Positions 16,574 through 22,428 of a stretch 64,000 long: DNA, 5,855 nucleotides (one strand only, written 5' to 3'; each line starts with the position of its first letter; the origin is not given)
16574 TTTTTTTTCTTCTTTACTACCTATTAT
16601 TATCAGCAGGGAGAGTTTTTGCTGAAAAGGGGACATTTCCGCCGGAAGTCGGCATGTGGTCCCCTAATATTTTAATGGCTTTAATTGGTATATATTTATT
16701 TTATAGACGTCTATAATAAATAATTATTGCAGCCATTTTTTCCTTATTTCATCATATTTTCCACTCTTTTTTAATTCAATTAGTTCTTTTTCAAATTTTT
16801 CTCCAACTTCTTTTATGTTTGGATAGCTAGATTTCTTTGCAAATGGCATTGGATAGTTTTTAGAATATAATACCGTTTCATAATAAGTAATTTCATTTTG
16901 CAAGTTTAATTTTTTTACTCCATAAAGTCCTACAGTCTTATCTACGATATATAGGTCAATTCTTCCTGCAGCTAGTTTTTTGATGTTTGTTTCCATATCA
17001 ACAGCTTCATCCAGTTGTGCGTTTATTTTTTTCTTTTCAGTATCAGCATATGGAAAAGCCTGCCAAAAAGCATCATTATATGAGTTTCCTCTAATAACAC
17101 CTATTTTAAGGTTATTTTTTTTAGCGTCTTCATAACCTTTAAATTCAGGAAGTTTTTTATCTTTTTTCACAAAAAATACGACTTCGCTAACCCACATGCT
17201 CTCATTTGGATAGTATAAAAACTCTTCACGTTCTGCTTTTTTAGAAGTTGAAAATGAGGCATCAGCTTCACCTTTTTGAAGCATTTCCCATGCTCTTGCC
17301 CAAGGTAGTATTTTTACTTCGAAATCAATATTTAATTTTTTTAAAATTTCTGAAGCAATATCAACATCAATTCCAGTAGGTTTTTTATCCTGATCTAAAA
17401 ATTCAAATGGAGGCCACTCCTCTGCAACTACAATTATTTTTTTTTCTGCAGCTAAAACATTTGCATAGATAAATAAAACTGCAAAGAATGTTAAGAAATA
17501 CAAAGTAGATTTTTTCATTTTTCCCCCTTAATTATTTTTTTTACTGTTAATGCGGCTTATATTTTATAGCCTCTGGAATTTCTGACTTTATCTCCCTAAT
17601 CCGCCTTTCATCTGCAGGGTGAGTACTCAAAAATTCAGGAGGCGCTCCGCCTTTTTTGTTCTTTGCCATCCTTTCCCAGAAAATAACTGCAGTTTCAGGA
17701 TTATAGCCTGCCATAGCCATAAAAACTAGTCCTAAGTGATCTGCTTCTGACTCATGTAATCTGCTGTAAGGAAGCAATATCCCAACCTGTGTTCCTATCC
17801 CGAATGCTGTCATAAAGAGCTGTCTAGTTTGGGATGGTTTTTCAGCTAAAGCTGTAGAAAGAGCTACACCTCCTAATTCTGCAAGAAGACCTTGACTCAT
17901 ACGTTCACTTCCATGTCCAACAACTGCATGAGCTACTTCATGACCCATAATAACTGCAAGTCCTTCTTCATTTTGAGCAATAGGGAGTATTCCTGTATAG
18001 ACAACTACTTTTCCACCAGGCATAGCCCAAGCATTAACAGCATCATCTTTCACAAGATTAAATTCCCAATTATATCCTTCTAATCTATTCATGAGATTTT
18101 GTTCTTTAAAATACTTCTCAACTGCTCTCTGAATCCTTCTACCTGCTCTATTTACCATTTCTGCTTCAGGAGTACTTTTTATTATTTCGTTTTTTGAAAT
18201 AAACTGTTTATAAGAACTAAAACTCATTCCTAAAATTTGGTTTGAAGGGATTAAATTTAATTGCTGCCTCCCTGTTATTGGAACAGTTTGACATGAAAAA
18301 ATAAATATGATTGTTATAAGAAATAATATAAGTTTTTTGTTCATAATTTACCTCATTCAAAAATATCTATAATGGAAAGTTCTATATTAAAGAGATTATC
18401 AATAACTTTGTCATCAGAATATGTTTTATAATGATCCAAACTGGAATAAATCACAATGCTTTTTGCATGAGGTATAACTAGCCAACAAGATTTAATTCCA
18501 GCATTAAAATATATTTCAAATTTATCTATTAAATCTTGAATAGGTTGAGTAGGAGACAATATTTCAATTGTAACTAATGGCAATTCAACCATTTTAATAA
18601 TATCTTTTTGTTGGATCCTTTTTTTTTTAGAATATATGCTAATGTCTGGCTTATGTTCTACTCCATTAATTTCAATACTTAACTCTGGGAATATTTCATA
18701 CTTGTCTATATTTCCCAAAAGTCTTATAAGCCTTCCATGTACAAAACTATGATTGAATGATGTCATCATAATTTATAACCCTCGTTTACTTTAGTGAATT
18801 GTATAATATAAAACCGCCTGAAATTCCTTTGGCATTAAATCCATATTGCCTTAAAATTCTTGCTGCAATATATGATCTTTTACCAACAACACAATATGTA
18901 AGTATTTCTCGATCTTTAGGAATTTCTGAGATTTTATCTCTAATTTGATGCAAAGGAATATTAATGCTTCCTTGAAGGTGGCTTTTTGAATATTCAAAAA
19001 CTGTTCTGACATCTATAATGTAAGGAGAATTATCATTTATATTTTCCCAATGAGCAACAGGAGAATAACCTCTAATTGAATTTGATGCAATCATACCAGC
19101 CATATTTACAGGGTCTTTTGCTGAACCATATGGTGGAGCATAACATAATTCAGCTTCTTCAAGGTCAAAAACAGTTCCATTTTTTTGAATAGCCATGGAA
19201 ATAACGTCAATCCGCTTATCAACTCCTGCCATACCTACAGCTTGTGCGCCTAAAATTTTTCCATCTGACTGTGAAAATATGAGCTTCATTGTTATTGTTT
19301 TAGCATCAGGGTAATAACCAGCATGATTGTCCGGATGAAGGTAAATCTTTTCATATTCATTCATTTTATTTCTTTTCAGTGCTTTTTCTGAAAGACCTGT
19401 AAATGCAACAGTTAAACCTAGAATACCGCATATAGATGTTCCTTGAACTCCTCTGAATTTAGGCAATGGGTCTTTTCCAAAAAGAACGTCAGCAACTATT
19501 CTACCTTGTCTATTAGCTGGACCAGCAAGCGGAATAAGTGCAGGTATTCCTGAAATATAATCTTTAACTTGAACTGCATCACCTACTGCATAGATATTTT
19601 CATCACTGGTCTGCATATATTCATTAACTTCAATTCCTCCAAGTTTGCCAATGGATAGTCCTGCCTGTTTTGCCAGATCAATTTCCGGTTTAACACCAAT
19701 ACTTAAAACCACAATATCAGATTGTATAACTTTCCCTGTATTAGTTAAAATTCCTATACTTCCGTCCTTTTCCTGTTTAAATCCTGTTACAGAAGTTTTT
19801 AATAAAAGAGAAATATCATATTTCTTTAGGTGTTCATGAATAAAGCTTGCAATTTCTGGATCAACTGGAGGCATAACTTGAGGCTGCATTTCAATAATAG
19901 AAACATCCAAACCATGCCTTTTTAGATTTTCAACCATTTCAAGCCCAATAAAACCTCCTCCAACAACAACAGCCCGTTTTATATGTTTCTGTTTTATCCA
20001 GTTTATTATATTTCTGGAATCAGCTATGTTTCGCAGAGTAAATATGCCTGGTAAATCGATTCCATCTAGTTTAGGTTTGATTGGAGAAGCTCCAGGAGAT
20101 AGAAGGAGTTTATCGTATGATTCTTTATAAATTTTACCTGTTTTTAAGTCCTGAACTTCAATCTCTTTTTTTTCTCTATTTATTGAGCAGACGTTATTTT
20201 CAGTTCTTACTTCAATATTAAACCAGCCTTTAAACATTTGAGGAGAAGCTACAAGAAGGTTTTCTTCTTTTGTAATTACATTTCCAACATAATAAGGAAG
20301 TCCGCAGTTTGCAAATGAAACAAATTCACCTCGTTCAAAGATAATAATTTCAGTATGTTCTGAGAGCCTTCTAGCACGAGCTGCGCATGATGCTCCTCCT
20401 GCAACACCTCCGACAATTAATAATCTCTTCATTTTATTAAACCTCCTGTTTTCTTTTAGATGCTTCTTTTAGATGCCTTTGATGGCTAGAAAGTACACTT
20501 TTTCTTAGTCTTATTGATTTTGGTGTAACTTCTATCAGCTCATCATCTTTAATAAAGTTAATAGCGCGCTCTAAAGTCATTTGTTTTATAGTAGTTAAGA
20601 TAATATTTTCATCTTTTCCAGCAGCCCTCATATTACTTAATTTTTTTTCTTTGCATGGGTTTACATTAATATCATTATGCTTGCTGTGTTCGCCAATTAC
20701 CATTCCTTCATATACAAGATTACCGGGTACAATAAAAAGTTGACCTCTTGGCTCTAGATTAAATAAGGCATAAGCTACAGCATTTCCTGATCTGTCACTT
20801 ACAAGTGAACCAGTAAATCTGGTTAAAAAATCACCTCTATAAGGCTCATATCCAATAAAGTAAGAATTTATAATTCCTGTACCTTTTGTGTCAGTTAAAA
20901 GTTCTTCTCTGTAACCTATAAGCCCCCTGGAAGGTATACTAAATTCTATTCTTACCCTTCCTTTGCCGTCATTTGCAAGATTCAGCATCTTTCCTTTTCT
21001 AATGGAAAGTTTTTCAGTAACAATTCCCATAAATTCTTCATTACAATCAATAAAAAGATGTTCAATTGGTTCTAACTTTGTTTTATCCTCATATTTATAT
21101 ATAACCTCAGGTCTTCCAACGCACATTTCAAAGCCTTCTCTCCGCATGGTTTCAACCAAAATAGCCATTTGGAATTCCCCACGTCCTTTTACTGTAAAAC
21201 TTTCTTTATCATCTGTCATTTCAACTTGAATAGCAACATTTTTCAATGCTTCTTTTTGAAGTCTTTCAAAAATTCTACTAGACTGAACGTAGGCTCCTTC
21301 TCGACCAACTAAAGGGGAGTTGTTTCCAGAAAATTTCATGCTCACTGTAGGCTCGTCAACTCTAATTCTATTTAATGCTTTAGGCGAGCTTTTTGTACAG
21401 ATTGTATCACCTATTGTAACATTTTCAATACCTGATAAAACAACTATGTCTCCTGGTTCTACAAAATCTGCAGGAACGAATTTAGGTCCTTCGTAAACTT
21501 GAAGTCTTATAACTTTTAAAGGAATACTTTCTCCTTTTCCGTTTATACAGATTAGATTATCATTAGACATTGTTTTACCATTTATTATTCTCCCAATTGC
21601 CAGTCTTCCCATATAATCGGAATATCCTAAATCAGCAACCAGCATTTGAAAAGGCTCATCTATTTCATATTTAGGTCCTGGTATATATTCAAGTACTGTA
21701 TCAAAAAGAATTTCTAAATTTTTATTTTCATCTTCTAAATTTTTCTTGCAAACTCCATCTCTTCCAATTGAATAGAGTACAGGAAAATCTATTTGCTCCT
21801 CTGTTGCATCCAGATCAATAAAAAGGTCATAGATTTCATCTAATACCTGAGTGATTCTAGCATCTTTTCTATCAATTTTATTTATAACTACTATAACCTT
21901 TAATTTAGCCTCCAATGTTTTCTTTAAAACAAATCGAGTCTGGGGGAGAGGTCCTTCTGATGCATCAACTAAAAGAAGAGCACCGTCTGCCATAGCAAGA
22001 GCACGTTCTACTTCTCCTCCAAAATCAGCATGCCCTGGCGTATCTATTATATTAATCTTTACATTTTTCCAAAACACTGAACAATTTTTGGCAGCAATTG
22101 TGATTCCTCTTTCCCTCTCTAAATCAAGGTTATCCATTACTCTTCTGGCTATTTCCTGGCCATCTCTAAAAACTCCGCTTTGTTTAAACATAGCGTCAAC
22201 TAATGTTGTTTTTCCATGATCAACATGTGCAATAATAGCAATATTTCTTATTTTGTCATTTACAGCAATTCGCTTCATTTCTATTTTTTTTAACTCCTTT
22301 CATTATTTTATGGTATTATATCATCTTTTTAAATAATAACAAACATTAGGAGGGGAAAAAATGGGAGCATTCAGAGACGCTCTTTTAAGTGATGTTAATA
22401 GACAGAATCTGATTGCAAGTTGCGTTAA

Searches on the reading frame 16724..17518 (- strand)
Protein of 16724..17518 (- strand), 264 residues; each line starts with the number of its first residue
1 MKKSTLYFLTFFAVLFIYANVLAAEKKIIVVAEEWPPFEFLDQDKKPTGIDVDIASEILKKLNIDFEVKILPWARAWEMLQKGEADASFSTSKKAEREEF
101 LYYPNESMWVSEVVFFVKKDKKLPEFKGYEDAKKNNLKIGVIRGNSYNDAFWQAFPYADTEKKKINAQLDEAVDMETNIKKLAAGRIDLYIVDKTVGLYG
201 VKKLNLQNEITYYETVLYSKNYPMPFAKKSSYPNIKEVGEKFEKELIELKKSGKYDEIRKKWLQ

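Call 53: search_protein_families(library=pfam, proteins=[window:16724-17518:-], max_evalue=0.00001)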
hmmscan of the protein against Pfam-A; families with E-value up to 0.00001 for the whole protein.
window:16724-17518:- (264 aa): 1 family
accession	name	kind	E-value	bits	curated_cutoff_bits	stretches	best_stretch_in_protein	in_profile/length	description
PF00497.25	SBP_bac_3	-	5.8e-25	88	26.4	1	29-263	3-130/132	Bacterial extracellular solute-binding proteins, family 3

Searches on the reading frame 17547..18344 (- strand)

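Call 53: search_protein_families(library=pfam, proteins=[window:17547-18344:-], max_evalue=0.00001)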
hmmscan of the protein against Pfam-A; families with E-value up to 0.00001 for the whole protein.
window:17547-18344:- (265 aa): 1 family
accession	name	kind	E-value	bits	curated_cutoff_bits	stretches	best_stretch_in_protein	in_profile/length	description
PF01435.24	Peptidase_M48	-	1.7e-35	123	20.3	1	69-255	5-185/186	Peptidase family M48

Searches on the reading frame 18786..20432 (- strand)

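Call 53: search_protein_families(library=pfam, proteins=[window:18786-20432:-], max_evalue=0.00001)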
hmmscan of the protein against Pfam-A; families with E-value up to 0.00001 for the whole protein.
window:18786-20432:- (548 aa): 6 families
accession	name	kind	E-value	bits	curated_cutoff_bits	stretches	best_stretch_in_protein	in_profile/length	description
PF07992.20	Pyr_redox_2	-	5.1e-60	203.8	26.1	1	3-299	2-283/291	Pyridine nucleotide-disulphide oxidoreductase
PF00070.33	Pyr_redox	-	1.3e-19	70.9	22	1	153-226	1-74/82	Pyridine nucleotide-disulphide oxidoreductase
PF00581.25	Rhodanese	-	6.4e-16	59.1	22.2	1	461-541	5-96/102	Rhodanese-like domain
PF02852.28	Pyr_redox_dim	-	4.3e-14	53.1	25.3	1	339-435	8-102/110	Pyridine nucleotide-disulphide oxidoreductase, dimerisation domain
PF13738.12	Pyr_redox_3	-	3e-08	33.7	30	1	71-284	94-305/305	Pyridine nucleotide-disulphide oxidoreductase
PF13450.12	NAD_binding_8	-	2e-07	31.6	21.9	0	156-185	1-30/68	NAD(P)-binding Rossmann-like domain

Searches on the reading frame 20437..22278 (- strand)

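Call 53: search_protein_families(library=pfam, proteins=[window:20437-22278:-], max_evalue=0.00001)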
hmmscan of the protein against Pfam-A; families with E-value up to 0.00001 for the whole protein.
window:20437-22278:- (613 aa): 6 families
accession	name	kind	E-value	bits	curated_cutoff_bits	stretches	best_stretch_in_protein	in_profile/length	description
PF00009.33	GTP_EFTU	-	8.4e-56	189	26.5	1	9-200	2-187/188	Elongation factor Tu GTP binding domain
PF21018.2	BipA_C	-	2.7e-47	159.5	23.8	1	489-597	1-109/110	TypA/BipA C-terminal domain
PF00679.30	EFG_C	-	6.4e-23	81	27.9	1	401-485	2-86/89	Elongation factor G C-terminus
PF03144.31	GTP_EFTU_D2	-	2.2e-07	31.6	30.3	1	224-294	1-73/73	Elongation factor Tu domain 2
PF22042.2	EF-G_D2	-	4.9e-07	30.2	27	1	209-295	1-83/84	Elongation factor G domain 2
PF01926.29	MMR_HSR1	-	2e-06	28.3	21.9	1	13-134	2-113/113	50S ribosome-binding GTPase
